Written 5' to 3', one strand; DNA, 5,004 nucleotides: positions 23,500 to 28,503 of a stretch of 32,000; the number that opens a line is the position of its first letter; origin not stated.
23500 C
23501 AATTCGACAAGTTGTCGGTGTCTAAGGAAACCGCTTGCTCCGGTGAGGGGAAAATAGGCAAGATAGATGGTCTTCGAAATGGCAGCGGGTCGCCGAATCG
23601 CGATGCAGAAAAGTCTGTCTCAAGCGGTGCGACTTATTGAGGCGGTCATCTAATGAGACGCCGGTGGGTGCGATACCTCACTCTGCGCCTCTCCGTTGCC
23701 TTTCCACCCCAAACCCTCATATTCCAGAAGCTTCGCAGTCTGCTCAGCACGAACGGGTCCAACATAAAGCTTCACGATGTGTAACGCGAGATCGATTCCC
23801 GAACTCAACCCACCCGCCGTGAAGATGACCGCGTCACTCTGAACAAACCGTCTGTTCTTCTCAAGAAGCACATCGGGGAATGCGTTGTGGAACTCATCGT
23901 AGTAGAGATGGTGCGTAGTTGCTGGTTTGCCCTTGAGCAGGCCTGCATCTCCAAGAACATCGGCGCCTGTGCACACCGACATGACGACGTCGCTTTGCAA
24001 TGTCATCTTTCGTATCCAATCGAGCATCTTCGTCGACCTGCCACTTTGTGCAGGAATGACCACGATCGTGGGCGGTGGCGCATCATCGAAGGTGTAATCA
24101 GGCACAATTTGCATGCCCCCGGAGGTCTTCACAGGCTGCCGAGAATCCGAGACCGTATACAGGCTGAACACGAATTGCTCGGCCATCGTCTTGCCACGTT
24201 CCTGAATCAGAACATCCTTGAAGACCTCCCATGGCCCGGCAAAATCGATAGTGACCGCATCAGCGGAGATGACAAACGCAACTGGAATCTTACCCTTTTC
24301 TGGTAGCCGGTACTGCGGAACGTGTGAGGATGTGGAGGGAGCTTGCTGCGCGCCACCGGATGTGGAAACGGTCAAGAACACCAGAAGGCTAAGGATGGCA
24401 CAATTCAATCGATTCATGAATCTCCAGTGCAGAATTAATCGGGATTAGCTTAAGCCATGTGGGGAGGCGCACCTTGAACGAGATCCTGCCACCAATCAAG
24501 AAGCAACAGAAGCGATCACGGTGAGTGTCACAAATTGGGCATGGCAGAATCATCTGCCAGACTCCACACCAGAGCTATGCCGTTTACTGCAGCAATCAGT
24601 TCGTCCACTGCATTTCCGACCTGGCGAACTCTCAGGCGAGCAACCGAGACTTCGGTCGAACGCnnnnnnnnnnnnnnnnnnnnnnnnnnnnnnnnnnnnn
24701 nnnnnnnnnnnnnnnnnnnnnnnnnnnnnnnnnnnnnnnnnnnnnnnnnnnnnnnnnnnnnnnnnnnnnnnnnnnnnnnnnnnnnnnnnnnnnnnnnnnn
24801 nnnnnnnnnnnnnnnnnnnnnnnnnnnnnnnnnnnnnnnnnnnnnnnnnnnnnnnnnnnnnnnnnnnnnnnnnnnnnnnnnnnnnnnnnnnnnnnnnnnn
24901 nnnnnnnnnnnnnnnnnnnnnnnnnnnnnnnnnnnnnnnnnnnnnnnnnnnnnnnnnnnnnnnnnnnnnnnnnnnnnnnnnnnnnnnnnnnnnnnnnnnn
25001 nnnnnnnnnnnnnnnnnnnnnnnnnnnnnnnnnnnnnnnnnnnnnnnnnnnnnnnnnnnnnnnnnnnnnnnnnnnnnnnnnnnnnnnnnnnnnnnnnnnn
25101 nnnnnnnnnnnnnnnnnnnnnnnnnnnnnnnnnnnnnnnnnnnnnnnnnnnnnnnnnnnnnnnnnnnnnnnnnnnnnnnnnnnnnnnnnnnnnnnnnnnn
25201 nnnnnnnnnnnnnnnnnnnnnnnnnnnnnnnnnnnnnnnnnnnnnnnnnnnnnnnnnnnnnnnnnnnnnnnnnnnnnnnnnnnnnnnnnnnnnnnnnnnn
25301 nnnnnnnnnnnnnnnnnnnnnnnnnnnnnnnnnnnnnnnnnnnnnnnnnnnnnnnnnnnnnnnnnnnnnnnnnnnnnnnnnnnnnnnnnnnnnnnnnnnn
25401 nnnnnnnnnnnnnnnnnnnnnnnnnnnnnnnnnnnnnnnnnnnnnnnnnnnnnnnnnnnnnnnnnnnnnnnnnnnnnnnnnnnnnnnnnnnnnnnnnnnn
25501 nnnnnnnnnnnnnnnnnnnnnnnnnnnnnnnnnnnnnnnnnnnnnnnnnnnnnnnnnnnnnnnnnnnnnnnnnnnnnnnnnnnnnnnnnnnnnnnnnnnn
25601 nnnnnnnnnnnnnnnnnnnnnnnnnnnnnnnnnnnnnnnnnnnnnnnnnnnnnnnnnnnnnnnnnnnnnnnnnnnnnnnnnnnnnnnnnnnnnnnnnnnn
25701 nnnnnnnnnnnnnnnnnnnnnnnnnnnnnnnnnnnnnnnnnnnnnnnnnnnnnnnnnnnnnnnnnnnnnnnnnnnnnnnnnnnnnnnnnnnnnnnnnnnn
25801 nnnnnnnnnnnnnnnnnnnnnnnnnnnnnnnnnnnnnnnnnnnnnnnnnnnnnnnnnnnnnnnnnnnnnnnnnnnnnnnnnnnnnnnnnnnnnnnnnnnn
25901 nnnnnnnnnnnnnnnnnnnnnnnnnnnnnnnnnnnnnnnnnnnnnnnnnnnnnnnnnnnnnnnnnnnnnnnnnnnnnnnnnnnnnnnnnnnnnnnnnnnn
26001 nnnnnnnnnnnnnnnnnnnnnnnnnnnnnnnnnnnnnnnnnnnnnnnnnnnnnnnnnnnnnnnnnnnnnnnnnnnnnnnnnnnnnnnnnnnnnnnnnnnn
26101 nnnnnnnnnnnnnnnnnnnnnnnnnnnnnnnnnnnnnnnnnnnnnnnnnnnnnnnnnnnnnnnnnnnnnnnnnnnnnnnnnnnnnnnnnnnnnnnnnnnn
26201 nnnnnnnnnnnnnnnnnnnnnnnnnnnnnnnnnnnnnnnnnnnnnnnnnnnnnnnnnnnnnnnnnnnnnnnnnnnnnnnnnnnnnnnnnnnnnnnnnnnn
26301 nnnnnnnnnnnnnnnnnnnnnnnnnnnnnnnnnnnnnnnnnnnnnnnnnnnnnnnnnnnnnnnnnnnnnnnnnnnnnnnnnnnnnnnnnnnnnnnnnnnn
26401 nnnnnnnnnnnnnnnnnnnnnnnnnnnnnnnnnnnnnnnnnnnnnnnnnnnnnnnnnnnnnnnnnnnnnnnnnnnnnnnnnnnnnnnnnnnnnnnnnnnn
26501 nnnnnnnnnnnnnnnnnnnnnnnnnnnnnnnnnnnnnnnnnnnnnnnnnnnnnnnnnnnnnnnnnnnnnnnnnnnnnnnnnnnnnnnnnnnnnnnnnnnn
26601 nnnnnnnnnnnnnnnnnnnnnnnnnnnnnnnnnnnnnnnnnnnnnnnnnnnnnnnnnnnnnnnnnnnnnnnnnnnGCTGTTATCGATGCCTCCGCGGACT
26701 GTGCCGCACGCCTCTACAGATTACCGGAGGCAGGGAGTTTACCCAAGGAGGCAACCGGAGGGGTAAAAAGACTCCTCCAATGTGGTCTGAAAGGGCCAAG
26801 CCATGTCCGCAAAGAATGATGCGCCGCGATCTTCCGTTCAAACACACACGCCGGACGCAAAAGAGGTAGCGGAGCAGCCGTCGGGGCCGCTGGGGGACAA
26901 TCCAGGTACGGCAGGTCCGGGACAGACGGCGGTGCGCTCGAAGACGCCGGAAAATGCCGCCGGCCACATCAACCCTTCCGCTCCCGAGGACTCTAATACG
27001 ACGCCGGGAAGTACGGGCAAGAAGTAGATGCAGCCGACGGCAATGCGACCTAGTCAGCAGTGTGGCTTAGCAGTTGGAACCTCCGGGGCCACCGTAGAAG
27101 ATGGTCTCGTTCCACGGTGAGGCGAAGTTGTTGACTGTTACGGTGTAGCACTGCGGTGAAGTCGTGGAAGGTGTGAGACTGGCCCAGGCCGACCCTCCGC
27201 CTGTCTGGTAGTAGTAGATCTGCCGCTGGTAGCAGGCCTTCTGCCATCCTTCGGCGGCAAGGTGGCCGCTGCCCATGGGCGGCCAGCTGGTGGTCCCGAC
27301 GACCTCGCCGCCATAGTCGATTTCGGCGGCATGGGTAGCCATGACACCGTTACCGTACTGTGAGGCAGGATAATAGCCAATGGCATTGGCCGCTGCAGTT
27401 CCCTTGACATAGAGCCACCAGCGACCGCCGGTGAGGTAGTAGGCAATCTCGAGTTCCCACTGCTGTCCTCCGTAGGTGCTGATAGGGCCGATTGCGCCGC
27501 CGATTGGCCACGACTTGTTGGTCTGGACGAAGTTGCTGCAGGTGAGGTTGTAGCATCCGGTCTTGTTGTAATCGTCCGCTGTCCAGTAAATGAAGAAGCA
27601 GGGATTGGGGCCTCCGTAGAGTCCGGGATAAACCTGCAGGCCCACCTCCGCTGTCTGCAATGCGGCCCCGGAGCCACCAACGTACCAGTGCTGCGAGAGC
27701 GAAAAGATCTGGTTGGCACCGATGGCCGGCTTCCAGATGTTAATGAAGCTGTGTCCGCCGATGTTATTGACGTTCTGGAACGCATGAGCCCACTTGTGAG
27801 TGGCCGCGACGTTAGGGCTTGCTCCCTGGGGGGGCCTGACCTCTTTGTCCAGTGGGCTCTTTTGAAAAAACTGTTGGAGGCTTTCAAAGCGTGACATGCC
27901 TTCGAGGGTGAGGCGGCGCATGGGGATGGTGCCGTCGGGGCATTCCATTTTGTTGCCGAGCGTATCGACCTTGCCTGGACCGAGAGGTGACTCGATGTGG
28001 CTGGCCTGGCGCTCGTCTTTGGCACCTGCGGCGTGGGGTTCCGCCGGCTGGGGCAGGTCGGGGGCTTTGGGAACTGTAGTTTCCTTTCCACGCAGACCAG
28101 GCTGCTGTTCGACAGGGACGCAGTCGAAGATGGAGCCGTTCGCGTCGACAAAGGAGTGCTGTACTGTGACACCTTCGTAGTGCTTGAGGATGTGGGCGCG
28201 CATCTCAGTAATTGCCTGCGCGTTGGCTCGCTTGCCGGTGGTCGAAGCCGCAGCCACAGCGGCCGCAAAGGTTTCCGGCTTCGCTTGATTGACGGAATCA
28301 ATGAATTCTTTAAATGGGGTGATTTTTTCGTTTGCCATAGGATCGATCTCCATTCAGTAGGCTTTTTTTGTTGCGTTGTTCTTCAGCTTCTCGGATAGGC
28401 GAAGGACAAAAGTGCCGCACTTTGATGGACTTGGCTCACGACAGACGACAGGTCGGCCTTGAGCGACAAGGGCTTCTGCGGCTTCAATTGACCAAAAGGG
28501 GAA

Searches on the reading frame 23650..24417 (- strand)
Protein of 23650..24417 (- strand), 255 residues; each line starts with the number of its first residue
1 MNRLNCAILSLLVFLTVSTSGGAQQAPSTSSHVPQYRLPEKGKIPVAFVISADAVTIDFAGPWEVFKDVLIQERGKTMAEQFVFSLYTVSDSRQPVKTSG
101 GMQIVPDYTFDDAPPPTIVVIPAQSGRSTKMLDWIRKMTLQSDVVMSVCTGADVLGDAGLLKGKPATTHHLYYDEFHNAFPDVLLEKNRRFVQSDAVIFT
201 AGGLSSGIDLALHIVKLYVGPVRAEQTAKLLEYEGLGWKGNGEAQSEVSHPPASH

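Call 64: search_protein_families(library=pfam, proteins=[window:23650-24417:-], max_evalue=0.001)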
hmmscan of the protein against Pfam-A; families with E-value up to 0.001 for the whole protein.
window:23650-24417:- (255 aa): 1 family
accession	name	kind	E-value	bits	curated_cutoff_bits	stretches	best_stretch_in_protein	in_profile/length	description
PF01965.30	DJ-1_PfpI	-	1.9e-16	60.7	26.6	1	46-216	3-164/165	DJ-1/PfpI family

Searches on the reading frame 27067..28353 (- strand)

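Call 64: search_protein_families(library=pfam, proteins=[window:27067-28353:-], max_evalue=0.001)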
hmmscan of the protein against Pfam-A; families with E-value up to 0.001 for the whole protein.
window:27067-28353:- (428 aa): 2 families
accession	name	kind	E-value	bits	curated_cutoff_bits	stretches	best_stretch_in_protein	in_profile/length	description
PF03080.22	Neprosin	-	7.1e-57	192.7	22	1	215-423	2-214/214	Neprosin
PF14365.11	Neprosin_AP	-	2.1e-09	38.4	39.2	1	71-191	5-117/120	Neprosin activation peptide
